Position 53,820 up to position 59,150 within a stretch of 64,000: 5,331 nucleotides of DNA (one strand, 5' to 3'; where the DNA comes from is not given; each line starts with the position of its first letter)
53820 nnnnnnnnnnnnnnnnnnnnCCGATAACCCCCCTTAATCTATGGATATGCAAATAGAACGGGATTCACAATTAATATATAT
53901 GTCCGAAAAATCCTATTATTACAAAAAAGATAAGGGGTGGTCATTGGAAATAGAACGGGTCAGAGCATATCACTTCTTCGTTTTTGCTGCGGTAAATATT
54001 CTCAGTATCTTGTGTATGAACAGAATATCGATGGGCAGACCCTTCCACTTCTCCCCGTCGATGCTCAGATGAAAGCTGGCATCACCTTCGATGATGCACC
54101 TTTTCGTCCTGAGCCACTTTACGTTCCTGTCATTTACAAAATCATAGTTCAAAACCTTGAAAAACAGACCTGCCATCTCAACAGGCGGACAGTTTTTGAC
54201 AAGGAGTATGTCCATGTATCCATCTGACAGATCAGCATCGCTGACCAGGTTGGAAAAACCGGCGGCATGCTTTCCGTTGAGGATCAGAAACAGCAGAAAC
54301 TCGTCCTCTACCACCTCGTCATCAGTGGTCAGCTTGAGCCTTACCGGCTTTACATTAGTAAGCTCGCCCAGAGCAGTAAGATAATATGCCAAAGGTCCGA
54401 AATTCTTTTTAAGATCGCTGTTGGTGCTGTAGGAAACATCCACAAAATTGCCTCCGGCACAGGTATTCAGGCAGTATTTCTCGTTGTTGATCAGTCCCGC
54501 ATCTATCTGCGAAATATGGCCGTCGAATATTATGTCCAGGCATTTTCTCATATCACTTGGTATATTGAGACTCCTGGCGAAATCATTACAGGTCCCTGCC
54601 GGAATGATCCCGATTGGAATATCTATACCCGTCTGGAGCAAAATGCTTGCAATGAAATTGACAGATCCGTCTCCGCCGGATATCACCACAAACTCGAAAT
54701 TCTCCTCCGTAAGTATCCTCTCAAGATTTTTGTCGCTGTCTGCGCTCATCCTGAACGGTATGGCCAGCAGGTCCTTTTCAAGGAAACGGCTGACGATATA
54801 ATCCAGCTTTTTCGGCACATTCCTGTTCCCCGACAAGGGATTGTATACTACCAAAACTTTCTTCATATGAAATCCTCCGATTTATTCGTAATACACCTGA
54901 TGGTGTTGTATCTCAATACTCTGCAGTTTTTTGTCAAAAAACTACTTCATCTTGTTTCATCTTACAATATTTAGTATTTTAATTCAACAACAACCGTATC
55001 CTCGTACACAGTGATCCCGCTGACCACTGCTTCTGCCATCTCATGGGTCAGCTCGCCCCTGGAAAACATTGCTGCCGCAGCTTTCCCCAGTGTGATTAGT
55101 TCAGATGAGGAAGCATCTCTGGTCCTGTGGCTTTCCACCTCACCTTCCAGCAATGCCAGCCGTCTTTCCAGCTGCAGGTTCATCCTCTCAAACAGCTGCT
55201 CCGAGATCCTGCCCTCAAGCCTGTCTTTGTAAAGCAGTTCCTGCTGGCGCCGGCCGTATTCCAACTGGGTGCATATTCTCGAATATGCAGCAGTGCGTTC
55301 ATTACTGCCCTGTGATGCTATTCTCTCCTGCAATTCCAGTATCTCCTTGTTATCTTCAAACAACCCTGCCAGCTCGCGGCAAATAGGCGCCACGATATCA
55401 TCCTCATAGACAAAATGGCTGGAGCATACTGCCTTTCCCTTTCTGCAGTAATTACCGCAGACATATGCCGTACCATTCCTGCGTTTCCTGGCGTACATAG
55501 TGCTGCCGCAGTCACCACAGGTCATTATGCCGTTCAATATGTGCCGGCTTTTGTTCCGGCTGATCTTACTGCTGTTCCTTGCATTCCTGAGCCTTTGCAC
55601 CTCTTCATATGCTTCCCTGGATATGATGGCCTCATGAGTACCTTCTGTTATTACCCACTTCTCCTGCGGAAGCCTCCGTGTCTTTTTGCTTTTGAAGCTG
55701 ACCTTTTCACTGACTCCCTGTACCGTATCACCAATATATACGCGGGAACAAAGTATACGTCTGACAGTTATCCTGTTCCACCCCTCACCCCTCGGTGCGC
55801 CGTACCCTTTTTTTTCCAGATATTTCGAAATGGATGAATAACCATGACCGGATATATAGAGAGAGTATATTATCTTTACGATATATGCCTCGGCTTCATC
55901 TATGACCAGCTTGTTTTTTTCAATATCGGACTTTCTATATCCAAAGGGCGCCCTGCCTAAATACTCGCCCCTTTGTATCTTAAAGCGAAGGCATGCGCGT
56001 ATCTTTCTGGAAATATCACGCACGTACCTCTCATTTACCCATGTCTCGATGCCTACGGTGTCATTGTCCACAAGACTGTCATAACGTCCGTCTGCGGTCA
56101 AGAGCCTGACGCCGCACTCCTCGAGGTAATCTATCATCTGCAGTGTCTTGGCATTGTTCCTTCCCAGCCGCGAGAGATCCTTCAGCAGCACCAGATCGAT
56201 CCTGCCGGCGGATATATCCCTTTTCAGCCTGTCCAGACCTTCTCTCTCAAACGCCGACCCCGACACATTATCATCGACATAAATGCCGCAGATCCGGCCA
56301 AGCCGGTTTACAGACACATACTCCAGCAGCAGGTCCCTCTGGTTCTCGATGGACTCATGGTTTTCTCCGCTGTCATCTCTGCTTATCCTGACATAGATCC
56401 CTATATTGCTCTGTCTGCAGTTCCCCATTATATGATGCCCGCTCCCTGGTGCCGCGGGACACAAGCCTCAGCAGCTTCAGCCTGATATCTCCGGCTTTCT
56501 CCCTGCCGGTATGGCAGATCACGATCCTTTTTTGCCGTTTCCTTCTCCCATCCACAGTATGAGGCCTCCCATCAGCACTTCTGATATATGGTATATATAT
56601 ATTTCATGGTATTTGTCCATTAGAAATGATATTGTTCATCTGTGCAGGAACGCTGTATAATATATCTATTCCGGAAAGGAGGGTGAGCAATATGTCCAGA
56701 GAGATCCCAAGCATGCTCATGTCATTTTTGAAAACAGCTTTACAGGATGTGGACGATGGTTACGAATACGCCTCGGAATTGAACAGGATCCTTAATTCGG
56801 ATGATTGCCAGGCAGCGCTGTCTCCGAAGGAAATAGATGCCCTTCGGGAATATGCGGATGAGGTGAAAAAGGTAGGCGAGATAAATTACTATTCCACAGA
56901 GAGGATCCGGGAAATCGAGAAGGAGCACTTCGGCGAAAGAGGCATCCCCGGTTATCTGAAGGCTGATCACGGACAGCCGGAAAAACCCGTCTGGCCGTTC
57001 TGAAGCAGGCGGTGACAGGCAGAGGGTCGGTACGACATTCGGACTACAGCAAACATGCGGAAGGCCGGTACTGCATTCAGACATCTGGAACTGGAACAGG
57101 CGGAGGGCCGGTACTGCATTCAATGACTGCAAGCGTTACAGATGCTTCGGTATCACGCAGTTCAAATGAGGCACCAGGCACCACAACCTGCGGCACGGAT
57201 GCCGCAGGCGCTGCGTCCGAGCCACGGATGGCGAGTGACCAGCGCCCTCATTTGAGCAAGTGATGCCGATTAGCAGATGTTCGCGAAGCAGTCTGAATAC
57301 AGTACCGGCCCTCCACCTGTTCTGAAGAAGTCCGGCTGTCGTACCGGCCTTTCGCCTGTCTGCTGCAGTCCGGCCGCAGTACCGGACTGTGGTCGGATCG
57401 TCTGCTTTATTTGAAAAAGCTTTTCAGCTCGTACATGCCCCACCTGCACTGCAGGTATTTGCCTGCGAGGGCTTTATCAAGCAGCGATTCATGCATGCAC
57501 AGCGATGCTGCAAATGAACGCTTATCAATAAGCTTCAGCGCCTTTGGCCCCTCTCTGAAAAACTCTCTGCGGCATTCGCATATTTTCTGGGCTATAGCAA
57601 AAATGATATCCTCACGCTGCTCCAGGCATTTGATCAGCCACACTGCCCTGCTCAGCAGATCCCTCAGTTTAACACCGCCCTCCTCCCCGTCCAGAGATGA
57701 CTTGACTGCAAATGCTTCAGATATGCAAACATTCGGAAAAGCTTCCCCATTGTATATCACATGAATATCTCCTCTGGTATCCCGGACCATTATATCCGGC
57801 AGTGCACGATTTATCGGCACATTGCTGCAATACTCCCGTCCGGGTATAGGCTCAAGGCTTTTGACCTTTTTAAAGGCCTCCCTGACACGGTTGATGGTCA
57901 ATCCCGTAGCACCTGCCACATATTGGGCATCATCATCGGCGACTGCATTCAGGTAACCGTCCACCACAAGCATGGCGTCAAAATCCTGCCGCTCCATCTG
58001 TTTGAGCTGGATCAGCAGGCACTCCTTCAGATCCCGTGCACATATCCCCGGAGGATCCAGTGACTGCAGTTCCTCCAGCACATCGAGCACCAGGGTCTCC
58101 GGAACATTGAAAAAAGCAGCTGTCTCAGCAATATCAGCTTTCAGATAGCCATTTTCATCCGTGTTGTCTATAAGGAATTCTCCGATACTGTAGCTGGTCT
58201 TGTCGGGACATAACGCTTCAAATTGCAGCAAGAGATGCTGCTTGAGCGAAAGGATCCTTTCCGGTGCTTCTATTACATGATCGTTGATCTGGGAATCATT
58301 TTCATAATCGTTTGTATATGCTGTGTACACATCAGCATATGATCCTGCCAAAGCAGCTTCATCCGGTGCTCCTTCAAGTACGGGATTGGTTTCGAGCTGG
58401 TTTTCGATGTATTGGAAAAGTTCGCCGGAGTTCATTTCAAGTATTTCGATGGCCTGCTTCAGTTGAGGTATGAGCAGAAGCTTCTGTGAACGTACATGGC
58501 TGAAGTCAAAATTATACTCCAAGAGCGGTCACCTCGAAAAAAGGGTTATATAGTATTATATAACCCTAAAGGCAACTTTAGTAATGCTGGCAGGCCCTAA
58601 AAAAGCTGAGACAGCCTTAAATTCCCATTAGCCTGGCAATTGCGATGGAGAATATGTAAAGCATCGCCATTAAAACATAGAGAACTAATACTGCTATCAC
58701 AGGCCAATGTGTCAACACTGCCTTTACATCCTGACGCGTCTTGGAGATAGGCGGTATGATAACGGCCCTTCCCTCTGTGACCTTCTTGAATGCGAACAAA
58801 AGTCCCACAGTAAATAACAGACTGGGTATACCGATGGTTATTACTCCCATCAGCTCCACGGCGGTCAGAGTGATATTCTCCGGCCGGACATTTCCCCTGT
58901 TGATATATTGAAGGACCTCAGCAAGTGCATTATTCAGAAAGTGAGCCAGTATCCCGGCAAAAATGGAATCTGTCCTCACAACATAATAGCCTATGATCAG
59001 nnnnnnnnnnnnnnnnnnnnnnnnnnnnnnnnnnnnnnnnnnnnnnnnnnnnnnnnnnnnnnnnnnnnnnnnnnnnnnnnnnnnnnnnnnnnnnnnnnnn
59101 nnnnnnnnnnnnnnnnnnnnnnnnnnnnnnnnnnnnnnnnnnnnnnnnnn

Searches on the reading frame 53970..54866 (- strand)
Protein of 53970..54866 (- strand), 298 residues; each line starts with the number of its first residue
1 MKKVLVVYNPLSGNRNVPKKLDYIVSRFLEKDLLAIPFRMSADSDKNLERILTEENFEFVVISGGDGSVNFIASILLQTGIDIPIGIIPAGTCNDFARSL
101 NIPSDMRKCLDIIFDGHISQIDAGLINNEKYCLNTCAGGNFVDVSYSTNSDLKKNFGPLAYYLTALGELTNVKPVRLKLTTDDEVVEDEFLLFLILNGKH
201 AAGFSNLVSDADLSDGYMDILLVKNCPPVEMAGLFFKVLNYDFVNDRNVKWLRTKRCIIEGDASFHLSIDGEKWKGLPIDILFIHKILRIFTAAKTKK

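Call 3: search_protein_families(library=pfam, proteins=[window:53970-54866:-], max_evalue=0.01)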
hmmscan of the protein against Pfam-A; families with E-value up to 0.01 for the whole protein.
window:53970-54866:- (298 aa): 3 families
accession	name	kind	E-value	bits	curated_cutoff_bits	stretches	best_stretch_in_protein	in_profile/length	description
PF00781.29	DAGK_cat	-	1.5e-25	89.6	23.6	1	3-124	1-123/125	Diacylglycerol kinase catalytic domain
PF19279.4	YegS_C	-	3.8e-16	59.7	27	1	151-291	17-157/158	YegS C-terminal NAD kinase beta sandwich-like domain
PF01513.26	NAD_kinase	-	0.0048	17.6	25.5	1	53-116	69-128/130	ATP-NAD kinase N-terminal domain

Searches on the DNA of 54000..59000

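Call 6: search_rna_families(source=window, start=54000, end=59000, threshold=evalue, max_evalue=1)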
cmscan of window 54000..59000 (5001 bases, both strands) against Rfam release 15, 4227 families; matches with E-value up to 1: 2.
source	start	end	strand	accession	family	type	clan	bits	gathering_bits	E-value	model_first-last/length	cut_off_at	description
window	57145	57271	+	RF01731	TwoAYGGAY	Cis-reg;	CL00106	32.8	43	0.023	1-168/168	no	TwoAYGGAY RNA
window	58158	58223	+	RF00262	sar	Gene; antisense;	-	22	43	0.59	1-68/68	no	sar RNA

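Call 28: search_rna_families(source=window, start=56950, end=57450, threshold=evalue, max_evalue=1, show_alignments=1)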
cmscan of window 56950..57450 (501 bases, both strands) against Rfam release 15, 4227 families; matches with E-value up to 1: 2.
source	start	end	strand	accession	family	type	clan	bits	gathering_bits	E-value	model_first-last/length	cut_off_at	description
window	57145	57271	+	RF01731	TwoAYGGAY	Cis-reg;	CL00106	32.8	43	0.0023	1-168/168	no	TwoAYGGAY RNA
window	57366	57389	+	RF01519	CC0196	Gene; sRNA;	-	15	35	0.75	33-56/58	no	Caulobacter sRNA CC0196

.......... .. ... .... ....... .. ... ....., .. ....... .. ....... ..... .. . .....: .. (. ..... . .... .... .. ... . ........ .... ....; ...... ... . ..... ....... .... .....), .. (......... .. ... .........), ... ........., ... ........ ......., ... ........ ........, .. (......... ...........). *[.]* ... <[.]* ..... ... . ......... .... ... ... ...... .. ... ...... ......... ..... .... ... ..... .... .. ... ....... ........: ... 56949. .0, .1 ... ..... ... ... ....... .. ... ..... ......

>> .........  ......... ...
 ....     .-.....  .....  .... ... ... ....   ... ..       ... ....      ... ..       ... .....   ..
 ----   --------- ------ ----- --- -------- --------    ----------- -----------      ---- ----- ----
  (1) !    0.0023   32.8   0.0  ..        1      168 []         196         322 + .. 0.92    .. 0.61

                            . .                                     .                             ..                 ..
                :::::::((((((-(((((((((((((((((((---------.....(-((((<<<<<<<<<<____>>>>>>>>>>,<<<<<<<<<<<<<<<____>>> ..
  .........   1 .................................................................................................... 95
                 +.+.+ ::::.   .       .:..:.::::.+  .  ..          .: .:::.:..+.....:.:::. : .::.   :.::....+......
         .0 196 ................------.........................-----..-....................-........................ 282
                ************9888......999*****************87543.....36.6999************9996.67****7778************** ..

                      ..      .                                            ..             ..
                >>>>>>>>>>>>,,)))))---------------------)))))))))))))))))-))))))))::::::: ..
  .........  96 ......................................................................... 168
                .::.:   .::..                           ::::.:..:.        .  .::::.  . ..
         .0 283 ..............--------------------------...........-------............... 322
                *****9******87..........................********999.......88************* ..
